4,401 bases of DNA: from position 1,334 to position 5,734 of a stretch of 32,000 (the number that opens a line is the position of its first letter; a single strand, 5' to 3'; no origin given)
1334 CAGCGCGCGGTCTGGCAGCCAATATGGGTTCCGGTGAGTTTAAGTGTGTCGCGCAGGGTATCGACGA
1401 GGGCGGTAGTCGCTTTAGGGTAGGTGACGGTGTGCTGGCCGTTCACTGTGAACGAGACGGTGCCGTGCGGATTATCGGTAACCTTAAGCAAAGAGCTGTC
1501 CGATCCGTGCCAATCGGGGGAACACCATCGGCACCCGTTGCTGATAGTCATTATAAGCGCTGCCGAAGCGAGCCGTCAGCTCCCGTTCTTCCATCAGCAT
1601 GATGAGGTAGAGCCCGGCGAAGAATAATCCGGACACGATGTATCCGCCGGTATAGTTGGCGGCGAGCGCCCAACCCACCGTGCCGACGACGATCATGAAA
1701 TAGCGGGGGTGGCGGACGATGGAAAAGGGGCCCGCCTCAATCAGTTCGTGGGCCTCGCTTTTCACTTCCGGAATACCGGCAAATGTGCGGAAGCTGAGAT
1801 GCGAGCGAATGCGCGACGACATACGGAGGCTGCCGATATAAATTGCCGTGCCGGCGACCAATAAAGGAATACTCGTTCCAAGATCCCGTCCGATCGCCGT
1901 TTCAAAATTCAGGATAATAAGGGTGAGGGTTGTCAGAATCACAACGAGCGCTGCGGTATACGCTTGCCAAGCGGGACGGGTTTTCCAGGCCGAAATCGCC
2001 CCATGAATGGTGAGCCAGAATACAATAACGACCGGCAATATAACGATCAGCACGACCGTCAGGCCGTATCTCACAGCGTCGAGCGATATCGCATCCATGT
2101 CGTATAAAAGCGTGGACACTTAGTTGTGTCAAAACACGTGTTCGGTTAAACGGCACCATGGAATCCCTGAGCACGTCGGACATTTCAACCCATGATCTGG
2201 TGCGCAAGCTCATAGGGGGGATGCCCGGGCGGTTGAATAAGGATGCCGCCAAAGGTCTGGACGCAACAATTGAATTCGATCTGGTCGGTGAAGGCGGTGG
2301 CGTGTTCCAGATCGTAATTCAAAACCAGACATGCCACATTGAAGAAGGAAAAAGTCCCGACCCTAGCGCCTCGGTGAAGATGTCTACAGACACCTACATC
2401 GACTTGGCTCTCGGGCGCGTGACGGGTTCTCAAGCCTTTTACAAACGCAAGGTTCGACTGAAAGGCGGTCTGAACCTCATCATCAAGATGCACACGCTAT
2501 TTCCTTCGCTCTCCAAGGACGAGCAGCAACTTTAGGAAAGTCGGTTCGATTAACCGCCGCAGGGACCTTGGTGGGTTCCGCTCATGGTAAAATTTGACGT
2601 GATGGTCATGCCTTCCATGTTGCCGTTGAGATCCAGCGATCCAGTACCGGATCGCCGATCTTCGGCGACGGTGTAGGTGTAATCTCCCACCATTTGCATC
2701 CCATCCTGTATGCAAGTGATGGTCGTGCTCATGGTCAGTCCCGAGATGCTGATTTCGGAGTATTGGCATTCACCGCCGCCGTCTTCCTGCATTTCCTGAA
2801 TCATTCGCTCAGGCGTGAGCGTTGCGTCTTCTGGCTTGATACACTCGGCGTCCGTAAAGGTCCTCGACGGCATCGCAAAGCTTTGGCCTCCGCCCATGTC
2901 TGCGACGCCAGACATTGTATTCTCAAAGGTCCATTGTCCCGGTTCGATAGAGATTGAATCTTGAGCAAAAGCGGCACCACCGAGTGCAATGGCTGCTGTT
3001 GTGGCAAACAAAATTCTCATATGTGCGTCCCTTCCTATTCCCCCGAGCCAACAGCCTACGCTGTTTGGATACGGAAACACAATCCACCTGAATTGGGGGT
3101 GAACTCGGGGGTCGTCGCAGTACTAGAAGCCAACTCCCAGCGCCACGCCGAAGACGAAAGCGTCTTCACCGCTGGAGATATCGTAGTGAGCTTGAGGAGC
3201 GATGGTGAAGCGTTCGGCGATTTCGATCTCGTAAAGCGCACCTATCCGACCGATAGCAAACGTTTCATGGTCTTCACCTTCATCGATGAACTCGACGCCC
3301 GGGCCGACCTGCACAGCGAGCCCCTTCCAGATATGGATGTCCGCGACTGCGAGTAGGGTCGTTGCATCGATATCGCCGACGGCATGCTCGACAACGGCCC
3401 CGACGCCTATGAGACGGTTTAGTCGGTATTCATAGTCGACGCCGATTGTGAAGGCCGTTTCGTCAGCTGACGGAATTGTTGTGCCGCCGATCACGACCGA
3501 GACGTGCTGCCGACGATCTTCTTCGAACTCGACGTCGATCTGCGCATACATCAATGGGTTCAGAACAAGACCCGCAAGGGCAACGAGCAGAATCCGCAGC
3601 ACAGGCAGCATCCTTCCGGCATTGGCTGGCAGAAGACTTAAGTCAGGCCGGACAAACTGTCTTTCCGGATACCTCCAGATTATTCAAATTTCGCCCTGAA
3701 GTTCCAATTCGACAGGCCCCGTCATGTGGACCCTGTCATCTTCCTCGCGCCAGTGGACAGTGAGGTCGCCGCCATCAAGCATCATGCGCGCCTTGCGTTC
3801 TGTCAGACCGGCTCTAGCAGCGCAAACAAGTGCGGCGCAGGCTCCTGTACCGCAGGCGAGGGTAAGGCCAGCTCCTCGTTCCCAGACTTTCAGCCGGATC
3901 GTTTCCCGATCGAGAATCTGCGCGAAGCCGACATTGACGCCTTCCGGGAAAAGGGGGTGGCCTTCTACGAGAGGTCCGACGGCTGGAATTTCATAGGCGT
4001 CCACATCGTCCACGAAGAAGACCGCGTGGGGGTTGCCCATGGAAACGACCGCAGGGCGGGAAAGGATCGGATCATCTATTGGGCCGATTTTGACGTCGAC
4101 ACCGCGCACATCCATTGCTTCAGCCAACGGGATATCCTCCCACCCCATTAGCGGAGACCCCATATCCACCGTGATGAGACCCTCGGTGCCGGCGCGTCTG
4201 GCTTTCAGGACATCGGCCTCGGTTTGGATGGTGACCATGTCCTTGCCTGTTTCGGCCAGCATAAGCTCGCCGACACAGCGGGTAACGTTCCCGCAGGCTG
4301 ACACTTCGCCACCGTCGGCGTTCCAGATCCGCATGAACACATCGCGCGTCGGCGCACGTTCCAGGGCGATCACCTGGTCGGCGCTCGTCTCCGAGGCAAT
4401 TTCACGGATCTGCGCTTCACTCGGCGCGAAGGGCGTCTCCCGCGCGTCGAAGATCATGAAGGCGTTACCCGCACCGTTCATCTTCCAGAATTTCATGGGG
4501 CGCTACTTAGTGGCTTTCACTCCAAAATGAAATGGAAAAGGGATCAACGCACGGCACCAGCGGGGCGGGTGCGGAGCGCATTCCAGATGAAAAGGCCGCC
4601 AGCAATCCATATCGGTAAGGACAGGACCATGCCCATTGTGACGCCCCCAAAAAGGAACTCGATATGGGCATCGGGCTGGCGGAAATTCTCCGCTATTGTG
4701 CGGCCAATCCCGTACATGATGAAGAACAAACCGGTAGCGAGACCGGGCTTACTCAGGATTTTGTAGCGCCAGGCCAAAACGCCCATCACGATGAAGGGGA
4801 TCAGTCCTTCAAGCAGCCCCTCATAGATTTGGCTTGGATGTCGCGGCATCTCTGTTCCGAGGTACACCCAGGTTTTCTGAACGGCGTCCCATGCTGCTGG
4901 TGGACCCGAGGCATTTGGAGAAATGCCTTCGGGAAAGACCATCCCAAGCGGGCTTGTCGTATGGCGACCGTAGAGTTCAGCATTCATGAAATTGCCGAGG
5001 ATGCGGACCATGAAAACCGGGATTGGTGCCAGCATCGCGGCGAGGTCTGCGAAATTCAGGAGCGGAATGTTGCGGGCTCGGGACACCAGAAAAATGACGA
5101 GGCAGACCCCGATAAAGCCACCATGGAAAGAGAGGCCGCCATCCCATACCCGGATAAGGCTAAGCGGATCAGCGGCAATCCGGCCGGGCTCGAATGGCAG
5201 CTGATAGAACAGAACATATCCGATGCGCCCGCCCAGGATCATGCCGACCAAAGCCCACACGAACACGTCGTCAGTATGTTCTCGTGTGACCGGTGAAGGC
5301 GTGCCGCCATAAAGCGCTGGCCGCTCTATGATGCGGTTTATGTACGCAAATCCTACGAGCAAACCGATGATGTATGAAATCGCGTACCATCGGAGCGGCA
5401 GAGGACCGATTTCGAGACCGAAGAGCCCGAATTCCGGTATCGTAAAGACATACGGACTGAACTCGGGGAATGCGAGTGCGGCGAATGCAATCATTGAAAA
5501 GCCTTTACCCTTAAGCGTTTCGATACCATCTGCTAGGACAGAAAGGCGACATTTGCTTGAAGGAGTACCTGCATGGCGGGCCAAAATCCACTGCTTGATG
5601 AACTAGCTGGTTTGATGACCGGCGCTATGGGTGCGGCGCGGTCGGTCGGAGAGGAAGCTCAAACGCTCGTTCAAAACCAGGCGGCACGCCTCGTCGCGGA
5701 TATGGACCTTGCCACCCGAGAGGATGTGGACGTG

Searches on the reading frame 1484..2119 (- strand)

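Call 38: search_protein_families(library=pfam, proteins=[window:1484-2119:-], max_evalue=0.001)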
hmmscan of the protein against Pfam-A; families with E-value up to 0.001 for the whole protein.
window:1484-2119:- (211 aa): 3 families
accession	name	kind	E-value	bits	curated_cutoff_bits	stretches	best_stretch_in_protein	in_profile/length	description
PF04191.18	PEMT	-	1.4e-08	35.6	25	1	89-184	6-101/105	Phospholipid methyltransferase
PF04140.19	ICMT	-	2.8e-05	24.9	24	1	121-176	30-82/95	Isoprenylcysteine carboxyl methyltransferase (ICMT) family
PF07298.16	NnrU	-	0.00081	19.5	24.7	0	21-198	39-158/188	NnrU protein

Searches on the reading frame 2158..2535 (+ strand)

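Call 38: search_protein_families(library=pfam, proteins=[window:2158-2535:+], max_evalue=0.001)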
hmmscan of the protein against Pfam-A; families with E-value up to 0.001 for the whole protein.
window:2158-2535:+ (125 aa): 2 families
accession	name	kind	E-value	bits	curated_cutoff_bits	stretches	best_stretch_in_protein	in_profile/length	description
PF02036.22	SCP2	-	2.3e-11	44.4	21.3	1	27-115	12-100/101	SCP-2 sterol transfer family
PF14864.11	Alkyl_sulf_C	-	0.00028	21.6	27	1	25-108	23-106/125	Alkyl sulfatase C-terminal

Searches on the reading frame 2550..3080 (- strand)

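Call 38: search_protein_families(library=pfam, proteins=[window:2550-3080:-], max_evalue=0.001)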
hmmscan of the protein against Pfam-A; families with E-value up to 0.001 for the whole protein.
window:2550-3080:- (176 aa): 1 family
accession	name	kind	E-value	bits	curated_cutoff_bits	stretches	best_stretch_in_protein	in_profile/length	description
PF12276.13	DUF3617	-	2e-11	45.1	24.5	1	45-174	1-106/106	Protein of unknown function (DUF3617)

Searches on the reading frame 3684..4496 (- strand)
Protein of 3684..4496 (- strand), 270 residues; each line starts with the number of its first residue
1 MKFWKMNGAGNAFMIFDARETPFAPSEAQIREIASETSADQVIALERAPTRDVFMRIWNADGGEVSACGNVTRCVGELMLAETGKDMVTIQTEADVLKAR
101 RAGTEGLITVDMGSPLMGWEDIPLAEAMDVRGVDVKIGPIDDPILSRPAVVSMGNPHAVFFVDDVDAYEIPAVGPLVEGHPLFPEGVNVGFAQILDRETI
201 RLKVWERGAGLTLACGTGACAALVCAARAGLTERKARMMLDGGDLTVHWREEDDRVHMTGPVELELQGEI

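Call 38: search_protein_families(library=pfam, proteins=[window:3684-4496:-], max_evalue=0.001)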
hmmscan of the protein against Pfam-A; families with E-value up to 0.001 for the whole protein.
window:3684-4496:- (270 aa): 1 family
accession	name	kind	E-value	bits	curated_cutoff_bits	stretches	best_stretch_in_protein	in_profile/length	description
PF01678.24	DAP_epimerase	-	6.8e-48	162.2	34.7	2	150-263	2-119/121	Diaminopimelate epimerase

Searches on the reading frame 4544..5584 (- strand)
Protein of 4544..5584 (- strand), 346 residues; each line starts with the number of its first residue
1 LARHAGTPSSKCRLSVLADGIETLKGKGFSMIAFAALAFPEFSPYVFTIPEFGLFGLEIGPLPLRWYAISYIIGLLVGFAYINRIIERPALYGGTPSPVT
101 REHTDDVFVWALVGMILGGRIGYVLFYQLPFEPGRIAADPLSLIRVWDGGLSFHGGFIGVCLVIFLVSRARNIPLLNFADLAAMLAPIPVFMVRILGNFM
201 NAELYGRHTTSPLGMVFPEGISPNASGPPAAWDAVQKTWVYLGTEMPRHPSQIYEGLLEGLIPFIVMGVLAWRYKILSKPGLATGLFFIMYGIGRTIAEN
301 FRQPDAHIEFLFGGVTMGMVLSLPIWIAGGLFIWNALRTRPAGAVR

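Call 38: search_protein_families(library=pfam, proteins=[window:4544-5584:-], max_evalue=0.001)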
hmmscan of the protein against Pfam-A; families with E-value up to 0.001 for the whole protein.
window:4544-5584:- (346 aa): 1 family
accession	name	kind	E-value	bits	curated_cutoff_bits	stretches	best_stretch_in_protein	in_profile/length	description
PF01790.23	LGT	-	2.2e-61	207.7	24.9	1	57-334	4-239/240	Prolipoprotein diacylglyceryl transferase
